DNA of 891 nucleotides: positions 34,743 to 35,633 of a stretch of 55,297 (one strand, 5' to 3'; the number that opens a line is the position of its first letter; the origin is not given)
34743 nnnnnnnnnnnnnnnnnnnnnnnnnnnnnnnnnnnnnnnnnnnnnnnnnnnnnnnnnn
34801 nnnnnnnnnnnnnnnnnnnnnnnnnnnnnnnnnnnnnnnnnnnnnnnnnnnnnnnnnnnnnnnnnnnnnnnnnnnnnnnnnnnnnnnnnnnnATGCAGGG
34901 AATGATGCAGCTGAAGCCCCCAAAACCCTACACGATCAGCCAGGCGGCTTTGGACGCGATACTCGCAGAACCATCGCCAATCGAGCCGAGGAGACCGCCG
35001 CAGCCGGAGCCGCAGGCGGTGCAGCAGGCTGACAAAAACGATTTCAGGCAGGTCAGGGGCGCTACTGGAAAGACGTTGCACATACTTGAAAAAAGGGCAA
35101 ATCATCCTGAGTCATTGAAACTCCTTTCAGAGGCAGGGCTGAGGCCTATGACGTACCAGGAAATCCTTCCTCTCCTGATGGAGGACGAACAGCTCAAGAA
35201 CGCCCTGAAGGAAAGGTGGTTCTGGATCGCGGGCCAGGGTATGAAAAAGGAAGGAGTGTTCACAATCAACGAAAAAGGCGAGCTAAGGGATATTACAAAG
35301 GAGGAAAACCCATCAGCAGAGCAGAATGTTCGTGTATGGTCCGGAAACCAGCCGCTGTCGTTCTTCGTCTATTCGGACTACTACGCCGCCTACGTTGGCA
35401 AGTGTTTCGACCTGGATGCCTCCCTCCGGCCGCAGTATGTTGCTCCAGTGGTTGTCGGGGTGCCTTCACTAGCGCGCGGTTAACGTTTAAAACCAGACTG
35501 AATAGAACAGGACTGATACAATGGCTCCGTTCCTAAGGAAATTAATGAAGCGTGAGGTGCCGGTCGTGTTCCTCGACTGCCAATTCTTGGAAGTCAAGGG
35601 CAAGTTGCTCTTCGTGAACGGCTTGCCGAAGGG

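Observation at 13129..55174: Unrecognised paralog family: six members headed by (M/F).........(I/V)S within 55 kb of housekeeping genes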

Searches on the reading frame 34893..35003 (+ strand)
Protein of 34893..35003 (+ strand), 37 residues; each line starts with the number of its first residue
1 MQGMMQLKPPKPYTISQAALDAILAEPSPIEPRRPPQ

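Call 67: search_protein_representatives(alignment_id=A4)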
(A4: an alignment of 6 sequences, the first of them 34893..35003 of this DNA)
Query: 6 sequences, 37 profile positions. Proteins with E-value up to 0.001 (for the whole library): 4; up to 1e-10: 2; up to 1e-30: 0. The best 4 are listed.
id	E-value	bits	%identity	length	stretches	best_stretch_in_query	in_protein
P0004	9.2e-17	76.8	-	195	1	3-36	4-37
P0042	9.8e-13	63.9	-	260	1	1-36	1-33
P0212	2.1e-05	40.4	-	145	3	8-20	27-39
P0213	9.4e-04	35.1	-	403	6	10-20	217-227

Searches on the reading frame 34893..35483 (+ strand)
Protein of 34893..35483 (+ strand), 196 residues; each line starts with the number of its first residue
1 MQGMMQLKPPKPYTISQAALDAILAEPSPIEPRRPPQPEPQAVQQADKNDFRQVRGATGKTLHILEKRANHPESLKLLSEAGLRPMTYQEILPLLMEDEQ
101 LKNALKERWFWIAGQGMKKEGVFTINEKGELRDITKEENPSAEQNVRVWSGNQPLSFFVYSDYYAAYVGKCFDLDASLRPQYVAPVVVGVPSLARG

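Call 6: search_protein_families(library=pfam, proteins=[window:34893-35483:+], max_evalue=1)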
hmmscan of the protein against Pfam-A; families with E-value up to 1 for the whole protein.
window:34893-35483:+ (196 aa): 2 families
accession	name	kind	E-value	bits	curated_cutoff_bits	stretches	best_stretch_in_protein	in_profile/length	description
PF16362.10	YaiA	-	0.079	13.6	30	1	54-81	17-44/63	YaiA protein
PF14434.11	Imm6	-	0.3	11.4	25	1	96-141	18-70/121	Immunity protein Imm6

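Call 11: find_homologous_proteins(query=window:34893-35483:+, max_evalue=0.01)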
Query window:34893-35483:+ (196 aa): 41 proteins with E <= 0.01 among 346 candidates.
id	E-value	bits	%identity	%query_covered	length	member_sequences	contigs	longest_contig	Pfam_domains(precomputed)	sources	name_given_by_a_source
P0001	4.0e-127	440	100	100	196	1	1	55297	-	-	-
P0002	2.1e-92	326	77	92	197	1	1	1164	-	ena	-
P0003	6.5e-92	325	84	88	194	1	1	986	-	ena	-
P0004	4.2e-82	293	74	95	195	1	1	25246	-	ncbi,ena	-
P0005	6.4e-82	292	74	91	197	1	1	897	-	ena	-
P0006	2.7e-81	290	75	92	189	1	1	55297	-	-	-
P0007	1.2e-80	288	73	95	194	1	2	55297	-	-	-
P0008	1.5e-79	284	71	100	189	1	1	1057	-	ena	-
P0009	3.7e-77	277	72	91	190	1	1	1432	-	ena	-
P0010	6.5e-76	273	71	92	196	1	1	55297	-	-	-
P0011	1.5e-75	271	71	95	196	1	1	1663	-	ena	-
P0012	5.2e-75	270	71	95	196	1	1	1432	-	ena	-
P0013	3.8e-72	260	74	83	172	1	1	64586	-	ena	-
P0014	1.7e-58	216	65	72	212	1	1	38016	-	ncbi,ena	-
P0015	7.1e-57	210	66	78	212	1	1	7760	-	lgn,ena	-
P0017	3.6e-55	205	56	97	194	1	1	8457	-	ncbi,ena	-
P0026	4.1e-37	146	52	76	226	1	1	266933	-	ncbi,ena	-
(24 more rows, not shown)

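Call 21: find_encoding_contigs(protein=P0017, flank=10000, max_places=3)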
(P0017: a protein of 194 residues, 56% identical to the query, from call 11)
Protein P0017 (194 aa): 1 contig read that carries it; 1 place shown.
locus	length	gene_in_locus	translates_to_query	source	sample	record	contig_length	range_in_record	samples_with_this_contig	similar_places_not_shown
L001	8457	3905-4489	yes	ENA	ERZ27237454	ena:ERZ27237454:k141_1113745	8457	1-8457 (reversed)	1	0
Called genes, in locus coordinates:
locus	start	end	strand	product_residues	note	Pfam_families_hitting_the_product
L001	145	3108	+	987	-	-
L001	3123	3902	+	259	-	-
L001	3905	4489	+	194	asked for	-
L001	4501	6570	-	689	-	PF14551:MCM_N, PF17207:MCM_OB, PF00493:MCM, PF07728:AAA_5 (weak), PF01078:Mg_chelatase (weak), PF17855:MCM_lid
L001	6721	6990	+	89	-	PF03083:MtN3_slv (faint), PF04193:PQ-loop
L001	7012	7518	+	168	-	PF08719:NADAR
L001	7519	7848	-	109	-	PF01588:tRNA_bind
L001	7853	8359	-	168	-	-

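Call 22: find_encoding_contigs(protein=P0026, flank=10000, max_places=3)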
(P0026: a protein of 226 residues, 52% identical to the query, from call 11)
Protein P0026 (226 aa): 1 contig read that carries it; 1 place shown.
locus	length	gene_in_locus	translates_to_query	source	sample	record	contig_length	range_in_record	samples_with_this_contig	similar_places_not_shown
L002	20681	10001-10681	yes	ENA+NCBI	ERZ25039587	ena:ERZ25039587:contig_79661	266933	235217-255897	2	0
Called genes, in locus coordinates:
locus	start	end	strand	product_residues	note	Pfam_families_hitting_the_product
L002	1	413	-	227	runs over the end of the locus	PF01172:SBDS_N, PF09377:SBDS_domain_II, PF20268:SBDS_C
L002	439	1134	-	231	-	PF10584:Proteasome_A_N, PF00227:Proteasome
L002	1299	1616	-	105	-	PF01900:RNase_P_Rpp14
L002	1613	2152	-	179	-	PF01876:RNase_P_p30 (weak)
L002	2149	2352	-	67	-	PF09079:WHD_Cdc6 (weak)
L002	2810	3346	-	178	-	PF13191:AAA_16 (weak), PF13401:AAA_22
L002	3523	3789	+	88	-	-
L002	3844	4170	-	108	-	PF01176:eIF-1a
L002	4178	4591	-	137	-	PF01873:eIF-5_eIF-2B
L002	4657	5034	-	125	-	-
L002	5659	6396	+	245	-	PF00589:Phage_integrase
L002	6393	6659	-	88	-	PF05016:ParE_toxin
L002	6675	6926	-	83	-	-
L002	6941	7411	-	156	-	-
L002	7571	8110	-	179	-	-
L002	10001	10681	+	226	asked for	-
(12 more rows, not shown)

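Call 24: predict_structure(alignment_id=A2)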
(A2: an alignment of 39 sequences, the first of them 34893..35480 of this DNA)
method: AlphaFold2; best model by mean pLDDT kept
length: 196 residues; sequences in the alignment: 39
mean_pLDDT: 86.4   pTM: 0.72
mean pLDDT of the five models: 86.4, 84.8, 84.8, 84.0, 84.0
residues with pLDDT >= 90: 136; 70-90: 17; 50-70: 32; < 50: 11
segments of 3 or more residues with pLDDT < 50: 37-43
pLDDT, mean of each block of 10 residues (from residue 1): 57 70 64 53 62 96 98 97 97 97 98 97 96 91 95 98 92 97 98 68
secondary structure, 60 per line:
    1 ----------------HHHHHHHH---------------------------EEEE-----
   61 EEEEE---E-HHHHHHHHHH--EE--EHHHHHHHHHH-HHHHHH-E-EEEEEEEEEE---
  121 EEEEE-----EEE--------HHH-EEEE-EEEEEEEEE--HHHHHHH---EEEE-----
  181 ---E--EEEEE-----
elements in order: H17-24 E52-55 E61-65 H71-80 H88-97 H99-104 E108-117 E121-125 E131-133 E146-149 E151-159 H162-168 E172-175 E187-191

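Call 28: fold_search(model_id=the predicted structure, library=pdb)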
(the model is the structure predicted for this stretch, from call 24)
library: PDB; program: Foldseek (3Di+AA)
matches with E <= 10: 508; with E <= 0.001: 0
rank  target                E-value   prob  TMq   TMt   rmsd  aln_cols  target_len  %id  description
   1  4kzw_B                4.2e-03  0.96  0.33  0.45   7.9       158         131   13  Structure of the carbohydrate-recognition domain of the C-type lectin mincle (released 2013-08-28)
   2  4g9a_D                5.1e-03  0.99  0.35  0.50   6.6       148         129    9  Crystal structure of calcium2+-bound wild-type CD23 lectin domain (released 2013-06-26)
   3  2h2r_B                5.4e-03  0.98  0.32  0.45   8.9       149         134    7  Crystal structure of the human CD23 Lectin domain, apo form (released 2006-06-20)
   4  2h2r_A                6.2e-03  0.98  0.33  0.46   8.9       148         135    8  Crystal structure of the human CD23 Lectin domain, apo form (released 2006-06-20)
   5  4kzw_A                7.0e-03  0.94  0.33  0.46   8.3       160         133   12  Structure of the carbohydrate-recognition domain of the C-type lectin mincle (released 2013-08-28)
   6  8h4v_B                7.5e-03  0.95  0.31  0.41   9.7       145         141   13  Mincle CRD complex with PGL trisaccharide (released 2023-08-09)
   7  2bpe_A                9.7e-03  0.93  0.29  0.42   8.1       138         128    9  STRUCTURE OF MURINE DECTIN-1 (released 2006-08-31)
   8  4g96_C                1.1e-02  0.96  0.33  0.46   9.1       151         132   10  Crystal structure of calcium2+-free wild-type CD23 lectin domain (released 2013-06-26)
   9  4zrw_A                1.1e-02  0.77  0.30  0.38   9.2       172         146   13  Structure of cow mincle complexed with trehalose (released 2016-05-25)
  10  4gj0_C                1.2e-02  0.95  0.32  0.45   9.1       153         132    9  Crystal structure of CD23 lectin domain mutant S252A (released 2013-06-26)
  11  4g9a_C                1.4e-02  0.93  0.32  0.46   8.3       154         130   10  Crystal structure of calcium2+-bound wild-type CD23 lectin domain (released 2013-06-26)
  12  4qkh_A                1.6e-02  0.96  0.34  0.49   7.3       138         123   10  Dimeric form of human LLT1, a ligand for NKR-P1 (released 2015-03-11)
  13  4j6q                  1.6e-02  0.96  0.35  0.48   8.0       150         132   10  Crystal structure of calcium2+-free wild-type CD23 lectin domain (crystal form G) (released 2013-08-28)
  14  4j6m_D                1.6e-02  0.91  0.31  0.43   9.6       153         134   10  Crystal structure of calcium2+-free wild-type CD23 lectin domain (crystal form D) (released 2013-08-28)
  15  6jli                  1.7e-02  0.96  0.34  0.53   7.1       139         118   10  Crystal structure of CTLD7 domain of human PLA2R (released 2019-07-17)
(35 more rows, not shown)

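Call 37: search_protein_families(library=pfam, proteins=[L001:145-3105:+], max_evalue=0.01)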
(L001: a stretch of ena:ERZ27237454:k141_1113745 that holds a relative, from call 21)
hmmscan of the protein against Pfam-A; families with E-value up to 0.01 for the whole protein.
L001:145-3105:+ (987 aa): 0 families

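Call 39: find_encoding_contigs(protein=P0014, flank=10000, max_places=3)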
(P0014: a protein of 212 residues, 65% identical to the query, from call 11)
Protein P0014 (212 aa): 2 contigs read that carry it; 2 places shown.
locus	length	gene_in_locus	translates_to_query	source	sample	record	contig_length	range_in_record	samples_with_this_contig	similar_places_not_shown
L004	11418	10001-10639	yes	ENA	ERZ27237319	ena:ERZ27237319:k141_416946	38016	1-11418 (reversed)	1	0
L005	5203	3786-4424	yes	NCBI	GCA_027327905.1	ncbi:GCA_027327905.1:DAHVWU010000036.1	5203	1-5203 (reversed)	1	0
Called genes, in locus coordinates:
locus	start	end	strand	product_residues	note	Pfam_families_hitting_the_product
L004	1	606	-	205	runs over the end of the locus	PF12686:DUF3800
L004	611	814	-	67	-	-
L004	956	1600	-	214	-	-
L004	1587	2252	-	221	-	-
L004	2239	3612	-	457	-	PF01935:DUF87, PF10412:TrwB_AAD_bind (faint), PF12846:AAA_10 (weak), PF19044:P-loop_TraG (faint)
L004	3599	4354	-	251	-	-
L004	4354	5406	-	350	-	-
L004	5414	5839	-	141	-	-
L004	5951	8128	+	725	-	PF01935:DUF87, PF19044:P-loop_TraG (faint)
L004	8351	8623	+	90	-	-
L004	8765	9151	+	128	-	-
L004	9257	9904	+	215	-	-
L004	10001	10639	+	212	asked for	-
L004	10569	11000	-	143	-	-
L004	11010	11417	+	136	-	?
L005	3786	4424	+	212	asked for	-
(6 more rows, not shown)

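Call 47: find_encoding_contigs(protein=window:34893-35483:+, flank=1000, max_places=3)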
Protein window:34893-35483:+ (196 aa): no gene with exactly this product is on record in the collection.

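Call 52: find_encoding_contigs(protein=P0004, flank=10000, max_places=3)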
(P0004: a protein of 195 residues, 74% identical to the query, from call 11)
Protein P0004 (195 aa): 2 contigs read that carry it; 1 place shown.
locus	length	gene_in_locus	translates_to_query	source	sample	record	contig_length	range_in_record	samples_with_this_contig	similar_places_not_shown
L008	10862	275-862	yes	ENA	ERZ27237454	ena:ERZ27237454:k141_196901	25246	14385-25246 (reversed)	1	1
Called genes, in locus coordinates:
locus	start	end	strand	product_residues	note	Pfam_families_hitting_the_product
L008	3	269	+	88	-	?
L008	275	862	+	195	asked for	-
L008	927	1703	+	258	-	-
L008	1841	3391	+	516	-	PF13522:GATase_6, PF13537:GATase_7, PF00156:Pribosyltran (weak)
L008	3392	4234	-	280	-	PF01619:Pro_dh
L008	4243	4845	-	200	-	PF00702:Hydrolase, PF13419:HAD_2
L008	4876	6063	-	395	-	PF00288:GHMP_kinases_N, PF08544:GHMP_kinases_C (weak)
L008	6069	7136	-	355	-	PF22700:MVD-like_N, PF00288:GHMP_kinases_N (weak), PF18376:MDD_C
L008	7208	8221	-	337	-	PF00288:GHMP_kinases_N, PF08544:GHMP_kinases_C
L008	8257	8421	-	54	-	-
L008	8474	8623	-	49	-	-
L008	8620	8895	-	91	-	-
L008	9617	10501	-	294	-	PF02673:BacA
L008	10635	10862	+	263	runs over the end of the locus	PF06053:DUF929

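Call 53: find_encoding_contigs(protein=P0013, flank=10000, max_places=3)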
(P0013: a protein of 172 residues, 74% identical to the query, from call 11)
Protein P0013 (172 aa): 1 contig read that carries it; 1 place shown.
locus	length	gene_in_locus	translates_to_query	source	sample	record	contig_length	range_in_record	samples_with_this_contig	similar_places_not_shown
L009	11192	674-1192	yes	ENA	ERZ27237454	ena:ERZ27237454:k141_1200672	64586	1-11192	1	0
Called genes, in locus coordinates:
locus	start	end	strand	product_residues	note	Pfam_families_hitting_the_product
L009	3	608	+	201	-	?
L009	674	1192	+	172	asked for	-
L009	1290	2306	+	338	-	-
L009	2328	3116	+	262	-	PF04414:tRNA_deacylase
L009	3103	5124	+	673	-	-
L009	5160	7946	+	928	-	PF00270:DEAD, PF04851:ResIII, PF00271:Helicase_C, PF19306:WHD_Lhr, PF08494:DEAD_assoc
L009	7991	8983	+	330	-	PF01080:Presenilin (faint), PF06550:SPP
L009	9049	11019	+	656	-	PF05362:Lon_C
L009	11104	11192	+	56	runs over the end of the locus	PF07754:Ribosomal_aS21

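Call 78: search_solved_structures(query=A2, max_evalue=10)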
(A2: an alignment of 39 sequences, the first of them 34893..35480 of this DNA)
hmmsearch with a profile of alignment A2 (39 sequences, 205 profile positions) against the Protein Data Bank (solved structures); distinct sequences matched with E-value up to 10: 19.
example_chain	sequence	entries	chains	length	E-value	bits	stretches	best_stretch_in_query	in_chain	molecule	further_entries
3qpm_A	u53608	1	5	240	0.064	15.9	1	79-112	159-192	Peroxiredoxin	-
6eri_AZ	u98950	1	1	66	0.11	15.2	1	97-126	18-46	50S ribosomal protein L31, chloroplastic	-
5h1s_a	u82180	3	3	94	0.18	14.4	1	97-126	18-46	50S ribosomal protein L31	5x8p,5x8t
5mmi_0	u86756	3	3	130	0.35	13.5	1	97-126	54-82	50S ribosomal protein L31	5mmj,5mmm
3vwv_A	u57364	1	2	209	0.49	13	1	79-109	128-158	Peroxiredoxin-4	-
4v61_B1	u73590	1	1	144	0.51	13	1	97-128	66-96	Ribosomal Protein L31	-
3vwu_A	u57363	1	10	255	0.6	12.7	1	79-109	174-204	Peroxiredoxin-4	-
2pn8_A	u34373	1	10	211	0.7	12.5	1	79-109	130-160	Peroxiredoxin-4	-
3tso_C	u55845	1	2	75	0.72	12.5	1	49-71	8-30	Rab11 family-interacting protein 2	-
4rqx_A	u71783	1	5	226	0.75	12.4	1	79-109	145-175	Peroxiredoxin-4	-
5hqp_A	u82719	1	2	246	0.82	12.3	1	79-109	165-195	Peroxiredoxin-4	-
3tkr_A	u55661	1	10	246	0.84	12.2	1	79-109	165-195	Peroxiredoxin-4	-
3tkp_A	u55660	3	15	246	0.84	12.2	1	79-109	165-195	Peroxiredoxin-4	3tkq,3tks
3tjf_A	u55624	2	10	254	0.87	12.2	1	79-109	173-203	Peroxiredoxin-4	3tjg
3tjj_A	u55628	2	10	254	0.88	12.2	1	79-109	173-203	Peroxiredoxin-4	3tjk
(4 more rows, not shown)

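Call 81: search_protein_families(library=phrogs, proteins=[window:34893-35483:+], max_evalue=0.01)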
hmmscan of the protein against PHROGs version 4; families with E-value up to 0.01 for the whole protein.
window:34893-35483:+ (196 aa): 0 families

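Call 82: search_protein_families(library=ncbifam, proteins=[window:34893-35483:+], max_evalue=0.01)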
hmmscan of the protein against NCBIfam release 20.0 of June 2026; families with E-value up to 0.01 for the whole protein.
window:34893-35483:+ (196 aa): 0 families

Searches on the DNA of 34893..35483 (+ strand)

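Call 85: search_rna_families(sources=[L003, L004, L006], threshold=gathering)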
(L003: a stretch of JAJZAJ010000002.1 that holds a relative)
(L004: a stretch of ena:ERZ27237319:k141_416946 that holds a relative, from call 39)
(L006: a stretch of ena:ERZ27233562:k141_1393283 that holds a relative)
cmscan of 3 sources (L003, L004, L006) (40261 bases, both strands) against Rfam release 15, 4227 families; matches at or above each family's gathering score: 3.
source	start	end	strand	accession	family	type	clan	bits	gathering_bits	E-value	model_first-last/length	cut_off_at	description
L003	3777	3986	+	RF03019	RT-16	Gene; sRNA;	-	78.9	50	8.1e-11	1-158/158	no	RT-16 RNA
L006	10878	11078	+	RF03019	RT-16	Gene; sRNA;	-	76.1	50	3.1e-10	1-158/158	no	RT-16 RNA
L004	10691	10873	+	RF03019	RT-16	Gene; sRNA;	-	67.2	50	2.1e-08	1-158/158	no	RT-16 RNA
